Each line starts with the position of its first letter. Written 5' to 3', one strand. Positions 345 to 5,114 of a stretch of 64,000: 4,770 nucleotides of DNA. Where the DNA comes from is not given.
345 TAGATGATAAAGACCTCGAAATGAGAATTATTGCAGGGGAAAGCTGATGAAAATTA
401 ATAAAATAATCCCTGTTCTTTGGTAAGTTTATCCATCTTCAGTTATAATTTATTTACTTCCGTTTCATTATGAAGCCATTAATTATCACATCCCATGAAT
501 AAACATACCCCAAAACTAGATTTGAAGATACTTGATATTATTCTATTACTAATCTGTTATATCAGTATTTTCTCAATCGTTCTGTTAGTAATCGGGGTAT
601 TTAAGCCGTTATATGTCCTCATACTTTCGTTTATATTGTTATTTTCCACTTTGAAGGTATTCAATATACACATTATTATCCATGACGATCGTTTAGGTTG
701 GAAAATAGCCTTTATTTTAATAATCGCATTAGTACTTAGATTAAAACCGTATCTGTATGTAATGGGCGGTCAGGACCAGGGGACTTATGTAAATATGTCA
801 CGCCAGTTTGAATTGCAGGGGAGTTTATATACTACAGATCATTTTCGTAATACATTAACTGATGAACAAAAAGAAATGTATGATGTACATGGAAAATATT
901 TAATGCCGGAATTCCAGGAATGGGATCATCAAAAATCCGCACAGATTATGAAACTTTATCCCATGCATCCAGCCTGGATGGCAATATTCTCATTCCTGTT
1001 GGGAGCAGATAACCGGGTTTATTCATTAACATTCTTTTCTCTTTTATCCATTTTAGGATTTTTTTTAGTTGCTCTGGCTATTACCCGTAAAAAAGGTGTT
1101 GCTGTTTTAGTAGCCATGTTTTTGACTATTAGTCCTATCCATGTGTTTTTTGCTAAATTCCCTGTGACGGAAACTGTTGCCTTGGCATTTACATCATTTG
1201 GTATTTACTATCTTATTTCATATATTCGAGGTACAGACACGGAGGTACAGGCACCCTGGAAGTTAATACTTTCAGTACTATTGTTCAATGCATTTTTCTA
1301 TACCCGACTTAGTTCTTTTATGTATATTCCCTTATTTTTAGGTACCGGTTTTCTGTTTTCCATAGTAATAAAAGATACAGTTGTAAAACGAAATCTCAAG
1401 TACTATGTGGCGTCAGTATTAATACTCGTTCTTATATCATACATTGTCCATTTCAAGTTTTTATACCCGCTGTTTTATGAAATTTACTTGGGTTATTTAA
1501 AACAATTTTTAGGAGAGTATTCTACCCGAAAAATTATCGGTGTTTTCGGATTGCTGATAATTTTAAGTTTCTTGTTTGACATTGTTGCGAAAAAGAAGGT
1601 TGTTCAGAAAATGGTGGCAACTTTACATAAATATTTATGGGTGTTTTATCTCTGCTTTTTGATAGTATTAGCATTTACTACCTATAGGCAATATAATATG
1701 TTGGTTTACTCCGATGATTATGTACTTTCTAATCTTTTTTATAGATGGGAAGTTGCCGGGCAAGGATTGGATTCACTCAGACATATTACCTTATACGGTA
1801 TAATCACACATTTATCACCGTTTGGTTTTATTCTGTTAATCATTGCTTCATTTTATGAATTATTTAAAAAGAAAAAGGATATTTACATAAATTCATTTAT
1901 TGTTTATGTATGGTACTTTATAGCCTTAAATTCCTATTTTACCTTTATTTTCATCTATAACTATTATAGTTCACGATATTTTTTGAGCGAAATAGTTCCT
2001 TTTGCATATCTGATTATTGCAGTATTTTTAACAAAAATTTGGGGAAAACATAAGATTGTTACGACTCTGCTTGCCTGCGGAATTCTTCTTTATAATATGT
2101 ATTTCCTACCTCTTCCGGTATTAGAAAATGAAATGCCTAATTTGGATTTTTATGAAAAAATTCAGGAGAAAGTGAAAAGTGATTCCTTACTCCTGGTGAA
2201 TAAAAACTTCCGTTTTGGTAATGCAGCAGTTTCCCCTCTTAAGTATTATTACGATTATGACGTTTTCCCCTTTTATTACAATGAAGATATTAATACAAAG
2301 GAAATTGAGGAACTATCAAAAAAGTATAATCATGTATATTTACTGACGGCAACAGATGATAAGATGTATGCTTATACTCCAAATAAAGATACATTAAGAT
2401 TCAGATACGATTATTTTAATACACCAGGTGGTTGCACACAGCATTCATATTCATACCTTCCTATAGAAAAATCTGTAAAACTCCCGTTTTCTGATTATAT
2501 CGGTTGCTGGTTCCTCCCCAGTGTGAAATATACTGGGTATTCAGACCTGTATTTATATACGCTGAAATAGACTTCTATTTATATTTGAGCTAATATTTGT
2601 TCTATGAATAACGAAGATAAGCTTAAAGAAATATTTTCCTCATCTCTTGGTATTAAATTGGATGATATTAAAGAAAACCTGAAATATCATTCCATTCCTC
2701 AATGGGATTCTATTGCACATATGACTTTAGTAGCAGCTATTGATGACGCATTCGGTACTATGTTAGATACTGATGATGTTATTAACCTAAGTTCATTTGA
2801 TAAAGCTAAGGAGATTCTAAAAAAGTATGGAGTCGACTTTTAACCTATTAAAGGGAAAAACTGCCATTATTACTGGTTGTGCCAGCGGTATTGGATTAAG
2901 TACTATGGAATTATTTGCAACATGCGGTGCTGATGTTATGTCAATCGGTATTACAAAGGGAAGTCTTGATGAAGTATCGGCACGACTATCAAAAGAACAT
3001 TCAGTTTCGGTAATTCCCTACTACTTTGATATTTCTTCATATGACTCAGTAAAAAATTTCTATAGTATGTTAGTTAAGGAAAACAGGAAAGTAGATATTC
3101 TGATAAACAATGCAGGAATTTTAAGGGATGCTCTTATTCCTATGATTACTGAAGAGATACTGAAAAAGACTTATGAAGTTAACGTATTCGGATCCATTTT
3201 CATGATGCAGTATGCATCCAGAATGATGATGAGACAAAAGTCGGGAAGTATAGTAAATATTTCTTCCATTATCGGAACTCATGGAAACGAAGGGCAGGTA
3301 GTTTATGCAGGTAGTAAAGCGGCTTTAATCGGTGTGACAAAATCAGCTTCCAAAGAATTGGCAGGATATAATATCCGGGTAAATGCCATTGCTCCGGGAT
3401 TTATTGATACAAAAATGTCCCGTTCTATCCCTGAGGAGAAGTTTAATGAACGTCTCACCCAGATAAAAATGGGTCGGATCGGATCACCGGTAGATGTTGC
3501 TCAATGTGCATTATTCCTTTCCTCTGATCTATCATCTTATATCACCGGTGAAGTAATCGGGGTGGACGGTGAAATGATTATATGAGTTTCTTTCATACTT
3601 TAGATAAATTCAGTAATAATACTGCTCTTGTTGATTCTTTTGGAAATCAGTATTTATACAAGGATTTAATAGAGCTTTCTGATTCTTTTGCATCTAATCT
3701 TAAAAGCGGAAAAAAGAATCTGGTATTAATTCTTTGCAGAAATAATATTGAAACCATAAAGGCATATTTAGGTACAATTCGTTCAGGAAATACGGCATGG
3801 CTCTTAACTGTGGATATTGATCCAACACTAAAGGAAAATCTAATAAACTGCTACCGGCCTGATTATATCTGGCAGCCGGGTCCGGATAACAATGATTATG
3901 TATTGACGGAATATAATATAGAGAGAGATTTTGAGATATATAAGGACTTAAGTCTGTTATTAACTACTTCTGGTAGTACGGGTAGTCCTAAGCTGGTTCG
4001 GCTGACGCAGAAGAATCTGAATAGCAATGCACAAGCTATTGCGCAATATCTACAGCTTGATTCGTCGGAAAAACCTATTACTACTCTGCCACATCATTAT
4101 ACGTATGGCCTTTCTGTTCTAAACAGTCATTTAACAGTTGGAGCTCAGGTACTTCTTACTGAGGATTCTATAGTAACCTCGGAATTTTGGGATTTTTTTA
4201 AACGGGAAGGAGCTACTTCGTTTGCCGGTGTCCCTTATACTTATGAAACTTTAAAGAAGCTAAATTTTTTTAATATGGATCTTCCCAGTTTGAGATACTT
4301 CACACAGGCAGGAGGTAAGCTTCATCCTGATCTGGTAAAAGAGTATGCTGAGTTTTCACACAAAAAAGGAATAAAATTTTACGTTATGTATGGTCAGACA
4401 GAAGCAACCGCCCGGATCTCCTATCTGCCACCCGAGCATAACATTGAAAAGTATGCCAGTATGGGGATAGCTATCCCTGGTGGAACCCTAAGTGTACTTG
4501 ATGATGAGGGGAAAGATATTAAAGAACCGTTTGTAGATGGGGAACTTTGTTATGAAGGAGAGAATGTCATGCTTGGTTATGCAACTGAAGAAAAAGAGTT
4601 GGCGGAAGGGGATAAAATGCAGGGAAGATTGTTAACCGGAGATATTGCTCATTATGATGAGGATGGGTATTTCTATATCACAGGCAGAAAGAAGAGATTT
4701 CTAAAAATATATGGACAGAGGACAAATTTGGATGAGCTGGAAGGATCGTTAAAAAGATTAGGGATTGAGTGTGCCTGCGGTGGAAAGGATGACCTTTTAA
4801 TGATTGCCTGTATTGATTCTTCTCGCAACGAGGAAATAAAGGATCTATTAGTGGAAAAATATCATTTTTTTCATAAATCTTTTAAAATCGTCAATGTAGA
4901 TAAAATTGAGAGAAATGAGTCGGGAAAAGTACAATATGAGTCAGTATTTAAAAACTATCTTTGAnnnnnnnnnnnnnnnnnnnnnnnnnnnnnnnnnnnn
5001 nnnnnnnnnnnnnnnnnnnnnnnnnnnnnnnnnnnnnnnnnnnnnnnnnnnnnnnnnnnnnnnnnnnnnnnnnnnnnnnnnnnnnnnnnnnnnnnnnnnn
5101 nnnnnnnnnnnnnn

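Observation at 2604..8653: Seven-gene ACP-based acyl-decoration cassette inside the glycan island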

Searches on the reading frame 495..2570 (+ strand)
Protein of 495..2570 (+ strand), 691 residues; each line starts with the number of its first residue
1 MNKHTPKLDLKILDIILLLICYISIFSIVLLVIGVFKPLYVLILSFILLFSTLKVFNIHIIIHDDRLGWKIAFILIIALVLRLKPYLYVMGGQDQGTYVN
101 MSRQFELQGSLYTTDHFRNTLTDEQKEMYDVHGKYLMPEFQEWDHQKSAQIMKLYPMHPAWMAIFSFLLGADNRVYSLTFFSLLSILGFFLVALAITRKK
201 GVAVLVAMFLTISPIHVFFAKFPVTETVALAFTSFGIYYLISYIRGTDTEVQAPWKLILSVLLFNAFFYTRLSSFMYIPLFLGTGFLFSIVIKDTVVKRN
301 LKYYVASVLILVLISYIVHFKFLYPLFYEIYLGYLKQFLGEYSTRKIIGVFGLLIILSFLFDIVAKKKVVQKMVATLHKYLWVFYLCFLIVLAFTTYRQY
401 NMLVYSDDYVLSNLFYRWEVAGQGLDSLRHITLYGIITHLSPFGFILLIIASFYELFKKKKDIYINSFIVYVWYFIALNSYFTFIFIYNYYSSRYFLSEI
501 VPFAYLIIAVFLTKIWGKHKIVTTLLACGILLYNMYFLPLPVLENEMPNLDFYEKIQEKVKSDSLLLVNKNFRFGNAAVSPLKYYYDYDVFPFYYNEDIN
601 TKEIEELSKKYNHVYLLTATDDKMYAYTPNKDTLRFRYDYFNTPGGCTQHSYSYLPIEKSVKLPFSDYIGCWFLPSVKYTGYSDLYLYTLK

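Call 3: search_protein_families(library=pfam, proteins=[window:495-2570:+], max_evalue=0.01)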
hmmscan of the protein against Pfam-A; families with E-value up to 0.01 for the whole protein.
window:495-2570:+ (691 aa): 0 families

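Call 4: search_protein_families(library=ncbifam, proteins=[window:495-2570:+], max_evalue=0.01)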
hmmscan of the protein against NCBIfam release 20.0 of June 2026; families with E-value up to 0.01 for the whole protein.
window:495-2570:+ (691 aa): 0 families

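Call 62: search_protein_families(library=pfam, proteins=[window:495-2570:+], max_evalue=5)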
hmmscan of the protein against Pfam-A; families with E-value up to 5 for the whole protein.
window:495-2570:+ (691 aa): 0 families

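Call 96: search_protein_representatives(protein=window:495-2570:+)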
Query: 691 residues. Proteins with E-value up to 0.001 (for the whole library): 659; up to 1e-10: 369; up to 1e-30: 253. The best 150 are listed.
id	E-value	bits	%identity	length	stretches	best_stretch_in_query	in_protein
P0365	0.0e+00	1526.8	100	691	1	1-691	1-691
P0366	7.4e-122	424.8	42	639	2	12-374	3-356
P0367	2.7e-108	379.9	40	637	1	72-691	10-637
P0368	1.3e-107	377.7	35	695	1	16-690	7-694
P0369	2.9e-107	376.6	36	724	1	10-690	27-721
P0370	1.8e-93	330.9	37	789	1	5-667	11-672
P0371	4.8e-93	329.6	35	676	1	73-689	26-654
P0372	3.7e-92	326.6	34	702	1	10-691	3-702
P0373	6.8e-92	325.8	36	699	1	3-689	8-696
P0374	2.5e-90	320.6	32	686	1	27-690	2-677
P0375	2.6e-89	317.2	31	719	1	7-690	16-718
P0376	5.3e-87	309.6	34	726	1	3-689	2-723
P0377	2.2e-84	300.9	35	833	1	9-669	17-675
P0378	1.4e-83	298.3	31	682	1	9-689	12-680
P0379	1.8e-83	297.9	31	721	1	7-690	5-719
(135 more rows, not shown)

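Call 98: search_protein_families(library=pfam, alignment_id=A6, max_evalue=0.01)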
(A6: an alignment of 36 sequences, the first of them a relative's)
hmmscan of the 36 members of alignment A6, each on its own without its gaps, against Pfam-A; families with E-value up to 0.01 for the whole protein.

A. member 1, P0365 (691 aa): 0 families

B. families by the number of members that match (of 36 scanned): 3 families
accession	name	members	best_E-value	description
PF13231.12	PMT_2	4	5.8e-08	Dolichyl-phosphate-mannose-protein mannosyltransferase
PF02366.24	PMT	3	7.7e-07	Dolichyl-phosphate-mannose-protein mannosyltransferase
PF22895.2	DUF7024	1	1.3e-26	Domain of unknown function (DUF7024)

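Call 99: search_solved_structures(query=A6, max_evalue=1)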
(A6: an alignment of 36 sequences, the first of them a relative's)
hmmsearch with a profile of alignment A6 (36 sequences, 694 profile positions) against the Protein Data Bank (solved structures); distinct sequences matched with E-value up to 1: 2.
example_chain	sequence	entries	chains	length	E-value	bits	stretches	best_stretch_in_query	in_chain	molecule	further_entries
5too_A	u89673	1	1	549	0.57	11.6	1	550-627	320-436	Alkaline phosphatase PafA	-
5tj3_A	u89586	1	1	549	0.57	11.6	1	550-627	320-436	Alkaline phosphatase PafA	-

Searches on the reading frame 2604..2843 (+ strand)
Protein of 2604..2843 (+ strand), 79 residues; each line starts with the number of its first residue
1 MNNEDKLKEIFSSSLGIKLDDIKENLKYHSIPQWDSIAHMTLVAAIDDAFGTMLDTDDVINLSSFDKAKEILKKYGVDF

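Call 3: search_protein_families(library=pfam, proteins=[window:2604-2843:+], max_evalue=0.01)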
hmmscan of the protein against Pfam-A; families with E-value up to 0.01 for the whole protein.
window:2604-2843:+ (79 aa): 1 family
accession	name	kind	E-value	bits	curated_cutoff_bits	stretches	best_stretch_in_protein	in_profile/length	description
PF00550.31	PP-binding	-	8.5e-05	23.2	20.8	1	5-64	1-59/67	Phosphopantetheine attachment site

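Call 4: search_protein_families(library=ncbifam, proteins=[window:2604-2843:+], max_evalue=0.01)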
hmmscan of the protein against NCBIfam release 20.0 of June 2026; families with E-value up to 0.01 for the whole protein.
window:2604-2843:+ (79 aa): 6 families
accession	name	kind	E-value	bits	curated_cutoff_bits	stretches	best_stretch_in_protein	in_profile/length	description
NF002150.0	PRK00982.1-4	subfamily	4.5e-05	23.6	66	1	5-64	8-67/80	acyl carrier protein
NF002148.0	PRK00982.1-2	subfamily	6.8e-05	22.6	71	1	3-72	5-74/79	acyl carrier protein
NF002149.0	PRK00982.1-3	equivalog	0.00066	19.6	106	1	3-68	4-69/78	acyl carrier protein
NF006031.0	PRK08172.1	equivalog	0.0017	19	76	1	1-73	3-75/82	acyl carrier protein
NF002147.0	PRK00982.1-1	equivalog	0.0032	17.3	84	1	6-69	11-74/83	acyl carrier protein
TIGR00517.1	acyl_carrier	equivalog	0.0051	16.7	70.45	1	4-66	5-67/77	acyl carrier protein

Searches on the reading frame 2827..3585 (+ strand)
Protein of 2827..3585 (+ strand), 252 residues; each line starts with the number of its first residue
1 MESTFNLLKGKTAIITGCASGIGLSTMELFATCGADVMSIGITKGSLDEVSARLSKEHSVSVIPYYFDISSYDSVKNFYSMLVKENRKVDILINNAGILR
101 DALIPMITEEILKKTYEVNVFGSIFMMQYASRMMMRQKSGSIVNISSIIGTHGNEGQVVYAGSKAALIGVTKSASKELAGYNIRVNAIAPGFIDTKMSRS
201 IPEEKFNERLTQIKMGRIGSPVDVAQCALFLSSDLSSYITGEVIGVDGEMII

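Call 3: search_protein_families(library=pfam, proteins=[window:2827-3585:+], max_evalue=0.01)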
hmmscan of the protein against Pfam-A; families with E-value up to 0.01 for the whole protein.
window:2827-3585:+ (252 aa): 4 families
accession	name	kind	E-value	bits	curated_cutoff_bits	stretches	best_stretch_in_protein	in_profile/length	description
PF13561.12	adh_short_C2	-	1.3e-57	195.6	27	1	17-248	1-233/236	Enoyl-(Acyl carrier protein) reductase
PF00106.31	adh_short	-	3.1e-54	183.9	26.6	1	11-204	1-193/195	short chain dehydrogenase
PF08659.16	KR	-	1.5e-13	51.5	22.6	1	12-170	2-159/180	KR domain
PF23441.1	SDR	-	2.8e-05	24.1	27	1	76-250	78-255/258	SDR-like rossmann domain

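Call 4: search_protein_families(library=ncbifam, proteins=[window:2827-3585:+], max_evalue=0.01)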
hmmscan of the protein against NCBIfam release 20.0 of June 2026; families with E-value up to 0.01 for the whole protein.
window:2827-3585:+ (252 aa): 239 families (the best 25 are shown)
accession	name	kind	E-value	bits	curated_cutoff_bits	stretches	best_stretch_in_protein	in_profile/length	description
NF004198.0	PRK05653.1-3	equivalog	2.3e-71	240.2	296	1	6-251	3-247/248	3-oxoacyl-ACP reductase FabG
TIGR01830.1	3oxo_ACP_reduc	equivalog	3.9e-69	233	297.75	1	13-250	1-238/239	3-oxoacyl-[acyl-carrier-protein] reductase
NF004197.0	PRK05653.1-1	equivalog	1.9e-65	220.9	332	1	7-251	4-247/249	3-oxoacyl-ACP reductase FabG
NF005559.1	PRK07231.1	subfamily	3.2e-63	213.6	215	1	8-251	2-248/249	glucose 1-dehydrogenase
NF009466.0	PRK12826.1-2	subfamily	2.1e-59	201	222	1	11-251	4-245/248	3-oxoacyl-ACP reductase FabG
NF004199.0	PRK05653.1-4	equivalog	3.5e-57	193.8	301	1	8-251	3-246/247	3-oxoacyl-ACP reductase FabG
NF006070.0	PRK08213.1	subfamily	5.6e-52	176.8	279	1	4-250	7-256/259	gluconate 5-dehydrogenase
NF052558.1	MBtsdlDhBudC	equivalog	5.6e-52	176.8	270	1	9-249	2-240/250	meso-2,3-butanediol dehydrogenase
NF009468.0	PRK12826.1-4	equivalog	8.5e-51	173.1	318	1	8-251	5-248/256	SDR family oxidoreductase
NF047420.2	EF_P_mod_YmfI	equivalog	1.6e-50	172.1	238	1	13-249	2-234/236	elongation factor P 5-aminopentanone reductase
NF005390.0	PRK06935.1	equivalog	2.3e-50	171.3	369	1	4-250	10-255/258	2-dehydro-3-deoxy-D-gluconate 5-dehydrogenase KduD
NF005309.0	PRK06841.1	subfamily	1.1e-49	169.2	286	1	4-249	10-251/255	GolD/DthD family dehydrogenase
NF053701.1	CsHdxCHCADhChcB2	equivalog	2.5e-49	168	350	1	8-249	1-241/245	cis-4-hydroxycyclohexanecarboxylate dehydrogenase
NF004791.0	PRK06138.1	equivalog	2.8e-49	167.7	312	1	8-250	3-249/252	SDR family oxidoreductase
NF006110.0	PRK08261.1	equivalog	4.3e-49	167.6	410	1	8-251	212-451/454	3-oxoacyl-ACP reductase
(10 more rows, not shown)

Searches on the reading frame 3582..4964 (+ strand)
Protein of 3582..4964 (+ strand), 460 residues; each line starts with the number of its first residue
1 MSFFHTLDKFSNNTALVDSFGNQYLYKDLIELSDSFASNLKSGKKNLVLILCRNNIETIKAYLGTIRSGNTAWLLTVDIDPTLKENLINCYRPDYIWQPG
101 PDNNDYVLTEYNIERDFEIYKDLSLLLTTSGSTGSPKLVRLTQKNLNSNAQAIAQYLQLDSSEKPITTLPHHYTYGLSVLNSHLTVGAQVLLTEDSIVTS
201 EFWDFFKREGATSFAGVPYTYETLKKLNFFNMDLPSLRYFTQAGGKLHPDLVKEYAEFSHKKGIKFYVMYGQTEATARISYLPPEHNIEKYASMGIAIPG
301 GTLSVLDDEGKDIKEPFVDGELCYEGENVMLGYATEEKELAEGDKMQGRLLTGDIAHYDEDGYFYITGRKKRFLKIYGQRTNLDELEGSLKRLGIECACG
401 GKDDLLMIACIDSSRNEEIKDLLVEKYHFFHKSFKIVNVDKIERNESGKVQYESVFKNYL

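Call 3: search_protein_families(library=pfam, proteins=[window:3582-4964:+], max_evalue=0.01)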
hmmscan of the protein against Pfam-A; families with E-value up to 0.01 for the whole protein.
window:3582-4964:+ (460 aa): 1 family
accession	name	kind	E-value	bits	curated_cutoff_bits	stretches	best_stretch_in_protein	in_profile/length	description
PF00501.34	AMP-binding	-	4.9e-46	157.7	29.9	2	121-333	162-383/384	AMP-binding enzyme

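Call 4: search_protein_families(library=ncbifam, proteins=[window:3582-4964:+], max_evalue=0.01)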
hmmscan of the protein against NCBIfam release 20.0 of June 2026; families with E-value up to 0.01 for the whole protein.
window:3582-4964:+ (460 aa): 100 families (the best 25 are shown)
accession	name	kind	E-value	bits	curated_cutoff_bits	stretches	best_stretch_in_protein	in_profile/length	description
TIGR03098.1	ligase_PEP_1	hypoth_equivalog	1.3e-47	162.5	592.35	1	119-394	161-442/517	acyl-CoA ligase (AMP-forming), exosortase A system-associated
TIGR01733.1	AA-adenyl-dom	subfamily_domain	1.2e-40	139.6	317.4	1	121-393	120-401/409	amino acid adenylation domain-containing protein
NF004837.0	PRK06187.1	subfamily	2.2e-39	135.1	476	1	121-451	170-514/531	long-chain-fatty-acid--CoA ligase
NF005714.0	PRK07529.1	subfamily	4e-34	118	632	1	121-373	218-478/640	acyl-CoA synthetase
NF006386.0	PRK08633.1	equivalog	9.2e-34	116.4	1221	1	122-419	783-1086/1147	acyl-[ACP]--phospholipid O-acyltransferase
NF009233.0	PRK12583.1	subfamily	2.3e-32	112.1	832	1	126-385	206-465/558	fatty acid CoA ligase family protein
NF004758.0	PRK06087.1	equivalog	7.3e-31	107.2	736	1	121-452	188-528/548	medium-chain fatty-acid--CoA ligase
TIGR01923.1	menE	equivalog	3.2e-30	105.4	330.15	1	76-452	55-439/442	o-succinylbenzoate--CoA ligase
NF005702.0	PRK07514.1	subfamily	3.3e-30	104.9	558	1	121-453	157-494/506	malonyl-CoA synthase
NF004511.1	PRK05852.1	equivalog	2.3e-29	102.4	650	1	118-389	152-423/505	FadD7 family fatty acid--CoA ligase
NF052269.1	Staph_lig_FadD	equivalog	3.6e-29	101.5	650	1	121-387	150-410/499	long-chain-fatty-acid--CoA ligase FadD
NF005307.0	PRK06839.1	equivalog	8.6e-27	93.9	748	1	124-388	151-411/496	o-succinylbenzoate--CoA ligase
NF006181.0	PRK08314.1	subfamily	1.1e-26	93.2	705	1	120-428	203-504/563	long-chain-fatty-acid--CoA ligase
NF002966.0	PRK03640.1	equivalog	1.3e-26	93.3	556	1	113-453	134-474/483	o-succinylbenzoate--CoA ligase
NF005291.0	PRK06814.1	equivalog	3.5e-26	91.4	1349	1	122-393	794-1055/1140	acyl-[ACP]--phospholipid O-acyltransferase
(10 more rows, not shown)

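Call 61: search_solved_structures(query=window:3582-4964:+, max_evalue=1e-20)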
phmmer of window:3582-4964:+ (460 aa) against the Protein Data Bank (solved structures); distinct sequences matched with E-value up to 1e-20: 11.
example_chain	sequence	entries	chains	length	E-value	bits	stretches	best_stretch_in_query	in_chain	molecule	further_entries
6qjz_A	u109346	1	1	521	1.2e-28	103.3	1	121-387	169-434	oxalyl CoA-synthetase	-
5ie0_A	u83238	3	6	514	1.6e-27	99.6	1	122-389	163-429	Oxalate--CoA ligase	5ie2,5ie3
3wvn_A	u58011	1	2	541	2.3e-25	92.5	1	121-390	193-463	Non-ribosomal peptide synthetase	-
8aff_A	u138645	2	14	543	1.4e-23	86.6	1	117-455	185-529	Oxalate--CoA ligase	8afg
6k4c_A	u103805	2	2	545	4.5e-23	84.9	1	116-390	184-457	Ancestral luciferase AncLamp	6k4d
3wv4_A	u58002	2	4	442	1.8e-22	83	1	121-369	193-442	Non-ribosomal peptide synthetase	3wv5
2d1q_A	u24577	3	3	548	1.7e-21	79.8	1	121-390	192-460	Luciferin 4-monooxygenase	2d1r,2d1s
8wev_A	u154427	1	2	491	2.7e-21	79.1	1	121-396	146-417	Feruloyl-CoA Synthetase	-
8weu_A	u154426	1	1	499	2.9e-21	79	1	121-396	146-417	Fatty-acyl-CoA synthase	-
2d1t_A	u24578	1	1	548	4e-21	78.5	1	121-390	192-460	Luciferin 4-monooxygenase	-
3qya_A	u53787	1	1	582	5.3e-21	78.1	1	116-390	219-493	Luciferase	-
